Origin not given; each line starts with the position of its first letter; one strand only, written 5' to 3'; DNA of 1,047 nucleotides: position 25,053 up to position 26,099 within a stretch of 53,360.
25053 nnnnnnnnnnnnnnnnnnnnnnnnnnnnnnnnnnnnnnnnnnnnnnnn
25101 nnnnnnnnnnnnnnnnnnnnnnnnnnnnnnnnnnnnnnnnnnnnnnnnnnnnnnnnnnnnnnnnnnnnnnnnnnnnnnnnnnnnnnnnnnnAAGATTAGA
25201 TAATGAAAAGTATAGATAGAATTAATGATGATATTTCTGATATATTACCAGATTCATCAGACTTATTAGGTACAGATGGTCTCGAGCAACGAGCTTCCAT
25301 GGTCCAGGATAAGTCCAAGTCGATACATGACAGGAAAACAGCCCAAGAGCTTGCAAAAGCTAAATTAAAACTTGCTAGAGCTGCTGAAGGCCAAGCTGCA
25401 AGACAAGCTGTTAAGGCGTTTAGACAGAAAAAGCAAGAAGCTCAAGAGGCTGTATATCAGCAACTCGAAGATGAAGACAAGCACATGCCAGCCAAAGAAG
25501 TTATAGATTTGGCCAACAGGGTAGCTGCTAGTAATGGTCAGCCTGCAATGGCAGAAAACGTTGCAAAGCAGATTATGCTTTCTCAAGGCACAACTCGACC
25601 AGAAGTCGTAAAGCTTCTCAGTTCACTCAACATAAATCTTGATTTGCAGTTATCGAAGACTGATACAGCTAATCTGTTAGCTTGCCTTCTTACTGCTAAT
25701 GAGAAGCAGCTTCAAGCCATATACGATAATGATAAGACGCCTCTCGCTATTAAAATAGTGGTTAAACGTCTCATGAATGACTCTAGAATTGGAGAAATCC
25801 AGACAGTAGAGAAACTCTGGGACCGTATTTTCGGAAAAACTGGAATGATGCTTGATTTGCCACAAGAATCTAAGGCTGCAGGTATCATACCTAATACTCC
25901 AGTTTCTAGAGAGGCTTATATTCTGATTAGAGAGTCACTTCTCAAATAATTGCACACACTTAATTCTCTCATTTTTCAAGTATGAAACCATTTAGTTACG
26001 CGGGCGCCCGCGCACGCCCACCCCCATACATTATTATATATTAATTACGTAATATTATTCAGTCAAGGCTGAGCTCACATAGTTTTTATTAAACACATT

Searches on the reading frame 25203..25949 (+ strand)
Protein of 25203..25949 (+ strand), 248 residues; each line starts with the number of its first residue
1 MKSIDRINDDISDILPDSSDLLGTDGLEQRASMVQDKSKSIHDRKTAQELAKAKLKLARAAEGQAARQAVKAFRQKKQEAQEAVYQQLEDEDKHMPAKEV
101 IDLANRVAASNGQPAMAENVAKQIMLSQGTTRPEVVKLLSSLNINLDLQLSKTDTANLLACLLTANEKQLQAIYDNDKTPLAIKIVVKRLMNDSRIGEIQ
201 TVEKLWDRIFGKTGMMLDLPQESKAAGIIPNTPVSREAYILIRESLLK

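Call 14: search_protein_families(library=phrogs, proteins=[window:25203-25949:+], max_evalue=0.001)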
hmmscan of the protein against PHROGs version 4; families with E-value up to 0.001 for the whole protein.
window:25203-25949:+ (248 aa): 1 family
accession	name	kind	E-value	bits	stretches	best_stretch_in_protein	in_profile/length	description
phrog_15125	-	unknown function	2.3e-09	38.1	1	133-226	27-126/155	-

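Call 54: search_protein_families(library=pfam, proteins=[window:25203-25949:+], max_evalue=0.1)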
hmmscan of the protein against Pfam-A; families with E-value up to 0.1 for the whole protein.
window:25203-25949:+ (248 aa): 1 family
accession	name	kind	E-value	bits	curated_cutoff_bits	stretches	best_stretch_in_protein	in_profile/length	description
PF04870.21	Moulting_cycle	-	0.039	13.8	22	1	33-110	31-109/344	Moulting cycle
